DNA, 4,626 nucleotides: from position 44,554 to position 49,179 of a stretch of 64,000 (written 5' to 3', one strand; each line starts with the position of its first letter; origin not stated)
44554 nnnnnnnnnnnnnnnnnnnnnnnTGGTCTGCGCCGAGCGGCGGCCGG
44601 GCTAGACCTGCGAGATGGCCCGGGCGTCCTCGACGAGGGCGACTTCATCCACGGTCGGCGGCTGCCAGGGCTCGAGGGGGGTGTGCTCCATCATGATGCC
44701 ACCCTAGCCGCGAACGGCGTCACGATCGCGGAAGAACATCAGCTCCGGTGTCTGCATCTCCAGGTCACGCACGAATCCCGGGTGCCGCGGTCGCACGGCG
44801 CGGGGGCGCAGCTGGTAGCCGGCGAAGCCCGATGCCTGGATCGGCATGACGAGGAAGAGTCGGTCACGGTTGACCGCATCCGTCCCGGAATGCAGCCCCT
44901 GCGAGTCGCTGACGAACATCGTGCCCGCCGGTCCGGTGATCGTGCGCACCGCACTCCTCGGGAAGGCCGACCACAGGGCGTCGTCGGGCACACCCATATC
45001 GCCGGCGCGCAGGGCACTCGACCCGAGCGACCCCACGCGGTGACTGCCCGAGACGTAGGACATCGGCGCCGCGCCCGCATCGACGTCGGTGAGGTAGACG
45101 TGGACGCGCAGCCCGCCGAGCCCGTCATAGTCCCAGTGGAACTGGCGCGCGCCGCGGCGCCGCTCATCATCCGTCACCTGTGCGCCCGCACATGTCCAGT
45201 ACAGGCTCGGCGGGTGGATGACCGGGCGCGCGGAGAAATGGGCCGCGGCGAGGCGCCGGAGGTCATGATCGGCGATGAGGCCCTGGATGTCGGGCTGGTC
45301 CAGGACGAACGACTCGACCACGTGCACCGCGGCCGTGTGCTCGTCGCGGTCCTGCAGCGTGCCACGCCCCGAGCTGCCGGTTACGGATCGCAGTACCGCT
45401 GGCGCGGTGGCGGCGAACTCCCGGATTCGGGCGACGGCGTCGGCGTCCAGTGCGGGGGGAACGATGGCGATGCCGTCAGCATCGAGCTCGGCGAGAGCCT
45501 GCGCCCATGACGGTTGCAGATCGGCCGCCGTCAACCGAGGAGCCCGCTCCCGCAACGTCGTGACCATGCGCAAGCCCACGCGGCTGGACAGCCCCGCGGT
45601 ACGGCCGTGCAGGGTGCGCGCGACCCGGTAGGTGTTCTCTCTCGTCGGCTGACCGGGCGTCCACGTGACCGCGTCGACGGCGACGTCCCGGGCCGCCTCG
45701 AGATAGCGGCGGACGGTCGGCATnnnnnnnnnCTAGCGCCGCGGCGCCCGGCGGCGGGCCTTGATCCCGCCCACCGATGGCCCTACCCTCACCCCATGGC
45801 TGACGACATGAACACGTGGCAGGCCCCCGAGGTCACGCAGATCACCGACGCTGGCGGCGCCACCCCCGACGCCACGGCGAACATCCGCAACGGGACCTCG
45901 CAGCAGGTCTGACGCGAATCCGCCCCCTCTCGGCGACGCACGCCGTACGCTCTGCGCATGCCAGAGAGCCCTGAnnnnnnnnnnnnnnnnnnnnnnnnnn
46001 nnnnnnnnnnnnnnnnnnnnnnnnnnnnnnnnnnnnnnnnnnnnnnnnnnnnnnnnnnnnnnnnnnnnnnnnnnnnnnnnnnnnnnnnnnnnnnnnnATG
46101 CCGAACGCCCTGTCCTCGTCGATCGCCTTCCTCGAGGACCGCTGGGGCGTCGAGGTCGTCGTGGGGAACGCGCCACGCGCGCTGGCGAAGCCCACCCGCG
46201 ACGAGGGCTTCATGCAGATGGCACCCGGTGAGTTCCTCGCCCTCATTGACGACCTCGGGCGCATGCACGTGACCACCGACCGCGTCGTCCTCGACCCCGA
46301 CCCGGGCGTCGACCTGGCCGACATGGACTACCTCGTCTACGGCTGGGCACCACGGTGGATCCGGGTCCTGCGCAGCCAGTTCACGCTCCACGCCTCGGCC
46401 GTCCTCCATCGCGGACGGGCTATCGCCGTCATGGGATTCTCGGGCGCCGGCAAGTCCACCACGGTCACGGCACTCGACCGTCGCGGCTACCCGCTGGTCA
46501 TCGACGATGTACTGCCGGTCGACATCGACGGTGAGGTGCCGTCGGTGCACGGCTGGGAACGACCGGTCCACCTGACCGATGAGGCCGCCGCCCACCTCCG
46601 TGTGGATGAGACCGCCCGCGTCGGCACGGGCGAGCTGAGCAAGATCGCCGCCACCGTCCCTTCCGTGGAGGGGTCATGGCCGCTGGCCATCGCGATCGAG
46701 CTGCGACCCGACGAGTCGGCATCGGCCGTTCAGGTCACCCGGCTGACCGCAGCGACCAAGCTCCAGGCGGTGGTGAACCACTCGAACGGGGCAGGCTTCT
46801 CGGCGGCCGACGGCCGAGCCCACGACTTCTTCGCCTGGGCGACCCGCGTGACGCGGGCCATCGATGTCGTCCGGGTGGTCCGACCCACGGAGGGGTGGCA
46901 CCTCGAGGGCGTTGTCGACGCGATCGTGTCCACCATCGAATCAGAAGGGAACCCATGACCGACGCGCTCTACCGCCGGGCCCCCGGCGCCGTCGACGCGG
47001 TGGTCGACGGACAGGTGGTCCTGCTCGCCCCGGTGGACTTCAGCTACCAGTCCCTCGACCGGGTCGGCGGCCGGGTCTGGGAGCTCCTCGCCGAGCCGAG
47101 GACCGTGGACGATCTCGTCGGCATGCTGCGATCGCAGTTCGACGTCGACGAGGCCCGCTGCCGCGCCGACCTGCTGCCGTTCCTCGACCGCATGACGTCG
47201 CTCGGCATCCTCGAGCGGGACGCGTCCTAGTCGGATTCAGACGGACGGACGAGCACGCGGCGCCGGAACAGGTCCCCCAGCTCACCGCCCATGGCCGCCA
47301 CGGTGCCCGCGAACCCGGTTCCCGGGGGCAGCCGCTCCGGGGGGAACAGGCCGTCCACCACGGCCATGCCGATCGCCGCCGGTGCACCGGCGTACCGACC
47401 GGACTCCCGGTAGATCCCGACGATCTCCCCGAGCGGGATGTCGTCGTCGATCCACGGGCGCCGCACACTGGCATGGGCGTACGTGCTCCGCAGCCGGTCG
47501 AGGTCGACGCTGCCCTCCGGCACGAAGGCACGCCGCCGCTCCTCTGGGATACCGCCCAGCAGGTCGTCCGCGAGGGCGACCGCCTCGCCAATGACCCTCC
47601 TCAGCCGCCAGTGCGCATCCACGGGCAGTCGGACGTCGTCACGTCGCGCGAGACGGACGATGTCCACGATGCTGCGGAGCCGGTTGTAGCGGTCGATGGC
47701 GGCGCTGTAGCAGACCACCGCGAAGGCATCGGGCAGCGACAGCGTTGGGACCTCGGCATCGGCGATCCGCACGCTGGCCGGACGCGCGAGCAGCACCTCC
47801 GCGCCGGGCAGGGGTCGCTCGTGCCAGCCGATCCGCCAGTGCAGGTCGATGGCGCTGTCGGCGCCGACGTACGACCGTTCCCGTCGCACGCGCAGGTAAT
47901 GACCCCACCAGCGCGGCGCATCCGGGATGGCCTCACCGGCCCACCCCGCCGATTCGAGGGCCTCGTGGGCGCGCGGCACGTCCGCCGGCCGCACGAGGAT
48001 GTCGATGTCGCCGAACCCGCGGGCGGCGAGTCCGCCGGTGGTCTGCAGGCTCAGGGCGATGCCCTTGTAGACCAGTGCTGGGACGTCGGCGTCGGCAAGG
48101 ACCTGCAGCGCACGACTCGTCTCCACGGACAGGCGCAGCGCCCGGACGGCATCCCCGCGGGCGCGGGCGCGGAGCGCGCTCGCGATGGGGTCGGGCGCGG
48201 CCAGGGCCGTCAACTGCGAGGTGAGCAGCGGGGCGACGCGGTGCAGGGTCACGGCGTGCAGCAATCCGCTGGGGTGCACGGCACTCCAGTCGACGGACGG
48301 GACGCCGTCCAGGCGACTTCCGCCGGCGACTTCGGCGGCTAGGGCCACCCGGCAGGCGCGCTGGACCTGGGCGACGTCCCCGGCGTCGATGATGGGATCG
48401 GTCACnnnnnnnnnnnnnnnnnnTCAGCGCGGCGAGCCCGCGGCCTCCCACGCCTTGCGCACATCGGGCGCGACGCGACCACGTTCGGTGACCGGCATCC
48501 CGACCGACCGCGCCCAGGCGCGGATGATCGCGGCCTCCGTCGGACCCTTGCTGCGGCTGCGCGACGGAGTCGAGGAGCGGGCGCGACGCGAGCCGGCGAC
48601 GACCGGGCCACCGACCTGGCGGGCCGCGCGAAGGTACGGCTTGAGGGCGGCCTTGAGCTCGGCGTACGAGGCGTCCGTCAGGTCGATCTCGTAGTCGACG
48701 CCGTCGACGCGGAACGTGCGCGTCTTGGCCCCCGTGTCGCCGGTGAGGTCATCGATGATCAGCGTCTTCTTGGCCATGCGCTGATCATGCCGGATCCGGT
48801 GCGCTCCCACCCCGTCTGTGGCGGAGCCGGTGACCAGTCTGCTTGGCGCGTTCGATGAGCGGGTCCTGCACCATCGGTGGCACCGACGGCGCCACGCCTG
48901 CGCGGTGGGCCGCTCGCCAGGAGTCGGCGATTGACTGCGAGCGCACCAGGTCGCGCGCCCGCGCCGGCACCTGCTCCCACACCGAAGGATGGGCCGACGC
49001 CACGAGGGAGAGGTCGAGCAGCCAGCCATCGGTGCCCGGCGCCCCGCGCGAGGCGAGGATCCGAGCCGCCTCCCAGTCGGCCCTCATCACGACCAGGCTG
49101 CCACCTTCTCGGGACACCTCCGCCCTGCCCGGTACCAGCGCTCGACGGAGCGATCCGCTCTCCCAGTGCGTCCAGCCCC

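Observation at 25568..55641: About 30 kb dispersed, multi-precursor lasso-type RiPP super-cluster with an exceptional tailoring complement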

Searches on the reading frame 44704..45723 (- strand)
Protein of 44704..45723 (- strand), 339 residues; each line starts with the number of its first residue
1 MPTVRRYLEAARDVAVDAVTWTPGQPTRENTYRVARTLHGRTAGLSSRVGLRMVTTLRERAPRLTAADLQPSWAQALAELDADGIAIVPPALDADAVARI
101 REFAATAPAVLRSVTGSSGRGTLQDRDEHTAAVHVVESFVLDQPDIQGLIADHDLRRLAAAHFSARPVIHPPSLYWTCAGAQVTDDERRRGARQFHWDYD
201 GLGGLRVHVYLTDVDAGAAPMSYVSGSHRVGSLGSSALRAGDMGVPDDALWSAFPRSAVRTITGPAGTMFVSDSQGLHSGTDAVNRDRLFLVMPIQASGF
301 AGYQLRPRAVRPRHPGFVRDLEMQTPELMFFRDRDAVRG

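Call 6: search_protein_families(library=pfam, proteins=[window:44704-45723:-], max_evalue=0.01)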
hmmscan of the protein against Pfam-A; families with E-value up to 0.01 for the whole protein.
window:44704-45723:- (339 aa): 0 families

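Call 13: search_protein_families(library=ncbifam, proteins=[window:44704-45723:-], max_evalue=0.01)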
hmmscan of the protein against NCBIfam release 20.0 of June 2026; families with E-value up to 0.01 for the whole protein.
window:44704-45723:- (339 aa): 0 families

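Call 25: search_protein_families(library=pfam, proteins=[window:44704-45723:-], max_evalue=5)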
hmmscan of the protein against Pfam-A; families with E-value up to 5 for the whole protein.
window:44704-45723:- (339 aa): 1 family
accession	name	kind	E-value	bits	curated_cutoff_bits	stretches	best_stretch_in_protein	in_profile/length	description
PF05721.19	PhyH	-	0.024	15.3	22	1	81-231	2-153/213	Phytanoyl-CoA dioxygenase (PhyH)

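Call 37: search_solved_structures(query=window:44704-45723:-, max_evalue=1)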
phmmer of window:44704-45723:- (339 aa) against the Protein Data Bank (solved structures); distinct sequences matched with E-value up to 1: 0.

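Call 58: search_solved_structures(query=A6, max_evalue=10, show_alignments=1)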
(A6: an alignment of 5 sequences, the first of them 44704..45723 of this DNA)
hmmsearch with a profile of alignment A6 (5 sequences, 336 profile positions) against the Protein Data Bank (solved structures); distinct sequences matched with E-value up to 10: 2.
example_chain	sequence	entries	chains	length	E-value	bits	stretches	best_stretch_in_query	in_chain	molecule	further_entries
5nch_A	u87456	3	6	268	0.25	13.4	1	198-238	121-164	Leucine hydroxylase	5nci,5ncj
3emr_A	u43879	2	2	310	1.4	10.9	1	207-294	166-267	EctD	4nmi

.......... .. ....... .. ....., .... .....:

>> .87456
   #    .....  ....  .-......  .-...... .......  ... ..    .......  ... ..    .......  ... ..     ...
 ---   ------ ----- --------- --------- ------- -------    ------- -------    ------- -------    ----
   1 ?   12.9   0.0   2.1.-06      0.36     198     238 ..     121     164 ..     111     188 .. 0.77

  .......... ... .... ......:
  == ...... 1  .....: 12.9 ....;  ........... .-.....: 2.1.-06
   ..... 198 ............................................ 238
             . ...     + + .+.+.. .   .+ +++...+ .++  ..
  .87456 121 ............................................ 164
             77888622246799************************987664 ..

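Call 65: predict_structure(protein=window:44704-45723:-)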
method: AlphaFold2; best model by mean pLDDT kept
length: 339 residues; sequences in the alignment: 1
mean_pLDDT: 33.9   pTM: 0.19
mean pLDDT of the five models: 33.9, 30.1, 28.8, 28.6, 26.9
residues with pLDDT >= 90: 0; 70-90: 0; 50-70: 1; < 50: 338
segments of 3 or more residues with pLDDT < 50: 1-8, 10-339
pLDDT, mean of each block of 10 residues (from residue 1): 42 46 43 44 42 46 40 41 31 37 35 31 33 31 33 34 29 27 35 37 35 29 31 29 33 33 31 33 30 29 24 27 24 24
secondary structure, 60 per line:
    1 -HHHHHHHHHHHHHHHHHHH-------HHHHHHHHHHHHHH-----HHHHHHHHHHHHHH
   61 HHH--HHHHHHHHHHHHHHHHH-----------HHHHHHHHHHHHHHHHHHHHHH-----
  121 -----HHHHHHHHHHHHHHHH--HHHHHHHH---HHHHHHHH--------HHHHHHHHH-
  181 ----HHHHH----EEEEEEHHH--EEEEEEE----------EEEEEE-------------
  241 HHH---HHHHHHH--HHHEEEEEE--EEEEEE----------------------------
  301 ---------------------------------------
elements in order: H2-20 H28-41 H47-63 H66-82 H94-115 H126-141 H144-151 H155-162 H171-179 H185-189 E194-199 E205-211 E222-227 H247-253 E259-264 E267-272

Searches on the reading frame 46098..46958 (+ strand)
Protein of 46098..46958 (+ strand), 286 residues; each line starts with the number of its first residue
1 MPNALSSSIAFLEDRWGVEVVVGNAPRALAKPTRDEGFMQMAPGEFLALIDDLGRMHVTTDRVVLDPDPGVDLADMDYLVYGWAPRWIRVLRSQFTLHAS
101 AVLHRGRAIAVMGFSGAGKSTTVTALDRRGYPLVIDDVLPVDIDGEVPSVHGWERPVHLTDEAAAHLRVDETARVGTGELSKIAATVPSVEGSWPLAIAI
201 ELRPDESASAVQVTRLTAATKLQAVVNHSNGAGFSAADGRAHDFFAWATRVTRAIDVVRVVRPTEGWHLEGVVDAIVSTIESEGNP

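Call 6: search_protein_families(library=pfam, proteins=[window:46098-46958:+], max_evalue=0.01)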
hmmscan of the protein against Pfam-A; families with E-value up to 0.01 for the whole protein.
window:46098-46958:+ (286 aa): 2 families
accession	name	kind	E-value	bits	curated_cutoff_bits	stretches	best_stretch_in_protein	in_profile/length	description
PF07475.17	Hpr_kinase_C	-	0.0017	18.4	33.3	1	93-141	5-53/171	HPr Serine kinase C-terminal domain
PF00005.33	ABC_tran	-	0.0056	17.7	25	1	101-127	6-32/137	ABC transporter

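Call 13: search_protein_families(library=ncbifam, proteins=[window:46098-46958:+], max_evalue=0.01)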
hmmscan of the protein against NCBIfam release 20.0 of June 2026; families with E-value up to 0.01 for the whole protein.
window:46098-46958:+ (286 aa): 5 families
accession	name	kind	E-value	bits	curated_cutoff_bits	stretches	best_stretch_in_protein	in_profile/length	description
TIGR04355.1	HprK_rel_B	hypoth_equivalog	5e-08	32.5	200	1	90-152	140-202/351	HprK-related kinase B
TIGR04352.1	HprK_rel_A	equivalog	1.6e-07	30.7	200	1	81-163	81-163/280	HprK-related kinase A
TIGR00955.1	3a01204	subfamily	0.00064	18.4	736.35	1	98-129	43-74/617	pigment precursor permease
TIGR00679.1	hpr-ser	equivalog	0.0031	16.8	240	1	93-140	130-177/300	HPr(Ser) kinase/phosphatase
TIGR02868.1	CydC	equivalog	0.0033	16.1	329.05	0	100-128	355-383/530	thiol reductant ABC exporter subunit CydC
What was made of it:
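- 46098..46958 (+): HprK-like kinase 3 (module B). TIGR04355 and TIGR04352 hits; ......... loop (calls 6, 13).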

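Call 44: find_related_loci(query=window:46098-46958:+, collection=metagenome_contigs, flank=10000)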
Query window:46098-46958:+ (286 aa) in metagenome_contigs; peptide patterns used: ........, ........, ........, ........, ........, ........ (x = any residue, [..] = any of these).
153 stretches matched a pattern; 12 encode a relative of the query (tblastn E <= 1e-3); 12 distinct loci.
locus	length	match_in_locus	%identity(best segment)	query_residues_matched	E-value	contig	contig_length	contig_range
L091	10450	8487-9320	62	8-285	9e-113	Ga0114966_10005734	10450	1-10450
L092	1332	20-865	62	2-282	6e-113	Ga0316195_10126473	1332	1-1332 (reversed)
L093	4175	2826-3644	56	10-282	2e-102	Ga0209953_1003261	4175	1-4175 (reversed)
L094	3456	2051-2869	56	10-282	2e-101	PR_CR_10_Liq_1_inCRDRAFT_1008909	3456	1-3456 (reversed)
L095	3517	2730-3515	58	10-271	7e-100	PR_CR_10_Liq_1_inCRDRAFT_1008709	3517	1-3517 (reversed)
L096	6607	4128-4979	45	4-286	3e-77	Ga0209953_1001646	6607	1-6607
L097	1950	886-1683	46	11-276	9e-75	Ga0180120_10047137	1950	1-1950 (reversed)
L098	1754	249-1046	46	11-276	4e-75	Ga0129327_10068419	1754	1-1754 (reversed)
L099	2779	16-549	60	108-285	1e-66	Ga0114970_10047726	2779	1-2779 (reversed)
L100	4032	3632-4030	71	8-140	3e-58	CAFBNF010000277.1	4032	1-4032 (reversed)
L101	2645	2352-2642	52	10-106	1e-25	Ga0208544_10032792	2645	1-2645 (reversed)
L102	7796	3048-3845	27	18-283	1e-16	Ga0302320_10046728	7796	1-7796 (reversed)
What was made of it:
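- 46098..46958 (+): It is 45-71% identical in 11 metagenome contigs (call 44).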

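Call 49: search_protein_families(library=pfam, proteins=[L091:19-1437:+, L091:1909-2670:-, L091:2714-3676:-, L091:3870-4751:+, L091:4755-6332:+, L091:6349-7362:-, L091:9879-10436:-], max_evalue=0.01)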
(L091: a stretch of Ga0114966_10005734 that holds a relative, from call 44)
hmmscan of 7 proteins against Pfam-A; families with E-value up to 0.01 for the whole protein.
L091:19-1437:+ (472 aa): 0 families

L091:1909-2670:- (253 aa): 4 families
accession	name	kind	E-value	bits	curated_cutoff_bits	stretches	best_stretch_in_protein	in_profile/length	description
PF07729.17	FCD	-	7e-18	65.7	24.3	1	88-208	2-123/125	FCD domain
PF00392.27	GntR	-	4.2e-17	62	27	1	16-77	2-64/64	Bacterial regulatory proteins, gntR family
PF13545.12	HTH_Crp_2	-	4e-06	27.1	27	1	17-69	1-54/70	Crp-like helix-turn-helix domain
PF13412.12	HTH_24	-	0.002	18.1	21.9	1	37-68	17-48/48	Winged helix-turn-helix DNA-binding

L091:2714-3676:- (320 aa): 1 family
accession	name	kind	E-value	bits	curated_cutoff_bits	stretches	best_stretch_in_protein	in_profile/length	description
PF04199.19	Cyclase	-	2.6e-15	57.3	23.1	1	74-250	17-140/142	Putative cyclase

L091:3870-4751:+ (293 aa): 2 families
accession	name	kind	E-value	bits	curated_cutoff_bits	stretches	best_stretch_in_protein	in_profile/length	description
PF00378.25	ECH_1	-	3.1e-29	102.5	27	1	30-237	2-206/251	Enoyl-CoA hydratase/isomerase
PF16113.10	ECH_2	-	4.5e-10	40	27.2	1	35-157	2-117/335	Enoyl-CoA hydratase/isomerase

L091:4755-6332:+ (525 aa): 2 families
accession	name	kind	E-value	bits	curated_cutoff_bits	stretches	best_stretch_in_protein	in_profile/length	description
PF00501.34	AMP-binding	-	3.9e-71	240.3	29.9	1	21-380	11-384/384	AMP-binding enzyme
PF13193.12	AMP-binding_C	-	3.8e-18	66.6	24.5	1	430-505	1-76/76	AMP-binding enzyme C-terminal domain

L091:6349-7362:- (337 aa): 1 family
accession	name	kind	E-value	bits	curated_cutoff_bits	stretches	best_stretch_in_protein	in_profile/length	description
PF05721.19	PhyH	-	0.0018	19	22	1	200-287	123-208/213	Phytanoyl-CoA dioxygenase (PhyH)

L091:9879-10436:- (185 aa): 1 family
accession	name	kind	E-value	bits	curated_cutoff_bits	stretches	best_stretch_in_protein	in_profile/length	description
PF00892.27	EamA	-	7.8e-12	46.1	28.2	1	36-163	2-129/135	EamA-like transporter family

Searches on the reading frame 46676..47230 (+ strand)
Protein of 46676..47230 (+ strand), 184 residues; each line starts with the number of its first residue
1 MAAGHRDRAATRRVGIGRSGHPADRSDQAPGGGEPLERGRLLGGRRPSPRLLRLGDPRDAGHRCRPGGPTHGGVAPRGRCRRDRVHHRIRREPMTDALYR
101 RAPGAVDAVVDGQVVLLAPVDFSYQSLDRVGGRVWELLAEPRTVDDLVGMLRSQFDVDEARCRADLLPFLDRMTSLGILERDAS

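Call 6: search_protein_families(library=pfam, proteins=[window:46676-47230:+], max_evalue=0.01)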
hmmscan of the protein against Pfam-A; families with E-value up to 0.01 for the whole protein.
window:46676-47230:+ (184 aa): 1 family
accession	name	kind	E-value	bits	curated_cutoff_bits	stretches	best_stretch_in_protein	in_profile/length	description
PF05402.18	PqqD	-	4.9e-15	56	23.4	1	114-179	2-67/67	Coenzyme PQQ synthesis protein D (PqqD)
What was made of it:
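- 46955..47230 (+): PqqD2: RRE of module B, 4-nt overlap with kinase 3. PqqD 56 bits (call 6).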

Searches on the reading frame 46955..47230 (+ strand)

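Call 13: search_protein_families(library=ncbifam, proteins=[window:46955-47230:+], max_evalue=0.01)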
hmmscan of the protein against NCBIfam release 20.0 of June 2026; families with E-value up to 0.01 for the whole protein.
window:46955-47230:+ (91 aa): 6 families
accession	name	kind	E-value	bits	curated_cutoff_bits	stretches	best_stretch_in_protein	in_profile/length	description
NF033536.1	lasso_PqqD_Bac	exception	2.5e-14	53.2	80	1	6-85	6-85/88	lasso peptide biosynthesis PqqD family chaperone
NF033530.1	lasso_PqqD_Strm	exception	1.8e-06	28.1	70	1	13-85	5-77/78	lasso peptide biosynthesis PqqD family chaperone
TIGR04302.1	geo_PqqD_fam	equivalog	6.3e-06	26.6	100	1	32-85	47-99/102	GeoRSP system PqqD family peptide chaperone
NF050069.2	PqqD_rel_WgkC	exception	1.3e-05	25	110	1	22-86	22-86/103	PqqD family peptide maturation chaperone WgkC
TIGR03859.1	PQQ_PqqD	equivalog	0.00026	20.8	46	1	19-82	16-76/81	pyrroloquinoline quinone biosynthesis peptide chaperone PqqD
TIGR04248.1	SCM_PqqD_rel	equivalog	0.0047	17.1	100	1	20-84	15-79/84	SynChlorMet cassette protein ScmD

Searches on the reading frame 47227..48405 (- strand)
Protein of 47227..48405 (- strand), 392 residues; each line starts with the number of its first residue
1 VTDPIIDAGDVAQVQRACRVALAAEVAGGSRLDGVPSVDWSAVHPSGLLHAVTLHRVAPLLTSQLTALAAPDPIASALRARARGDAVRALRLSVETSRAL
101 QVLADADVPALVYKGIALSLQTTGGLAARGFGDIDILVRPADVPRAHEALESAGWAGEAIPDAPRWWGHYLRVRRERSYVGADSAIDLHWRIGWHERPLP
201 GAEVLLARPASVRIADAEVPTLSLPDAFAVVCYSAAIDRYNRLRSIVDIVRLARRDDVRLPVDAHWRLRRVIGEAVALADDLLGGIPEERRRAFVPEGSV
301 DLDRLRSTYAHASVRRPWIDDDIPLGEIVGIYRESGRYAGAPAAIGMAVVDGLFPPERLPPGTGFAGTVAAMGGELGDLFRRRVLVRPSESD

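Call 6: search_protein_families(library=pfam, proteins=[window:47227-48405:-], max_evalue=0.01)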
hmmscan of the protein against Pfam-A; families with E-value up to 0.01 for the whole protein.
window:47227-48405:- (392 aa): 1 family
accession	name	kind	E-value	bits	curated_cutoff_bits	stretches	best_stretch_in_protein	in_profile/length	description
PF14907.12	NTP_transf_5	-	2.3e-36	126.1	31.2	1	44-283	4-248/249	Uncharacterised nucleotidyltransferase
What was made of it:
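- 47227..48405 (-): PF14907 nucleotidyltransferase. NTP_transf_5 126 bits (call 6).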

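Call 14: search_protein_families(library=ncbifam, proteins=[window:47227-48405:-], max_evalue=0.01)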
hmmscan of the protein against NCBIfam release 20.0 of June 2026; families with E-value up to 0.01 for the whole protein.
window:47227-48405:- (392 aa): 0 families

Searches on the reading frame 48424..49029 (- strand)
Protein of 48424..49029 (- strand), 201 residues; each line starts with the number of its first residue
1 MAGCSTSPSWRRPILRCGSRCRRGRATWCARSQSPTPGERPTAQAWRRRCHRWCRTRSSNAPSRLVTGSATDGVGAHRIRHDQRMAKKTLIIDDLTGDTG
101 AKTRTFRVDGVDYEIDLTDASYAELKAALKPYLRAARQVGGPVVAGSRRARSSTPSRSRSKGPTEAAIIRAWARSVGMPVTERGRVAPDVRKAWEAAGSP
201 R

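Call 6: search_protein_families(library=pfam, proteins=[window:48424-49029:-], max_evalue=0.01)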
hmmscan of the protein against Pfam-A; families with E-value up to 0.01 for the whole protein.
window:48424-49029:- (201 aa): 2 families
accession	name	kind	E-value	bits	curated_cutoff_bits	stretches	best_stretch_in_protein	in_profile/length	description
PF11774.14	Lsr2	-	6.6e-17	61.3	29.6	1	85-140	1-58/58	Lsr2 dimerization domain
PF23359.1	Lsr2_DNA-bd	-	4e-10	39.3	26.9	1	164-197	4-37/37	Lsr2 DNA-binding domain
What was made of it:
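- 48424..48777 (-): Cluster-situated Lsr2 paralog. Lsr2 61 bits and Lsr2_DNA-bd 39 bits (call 6).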
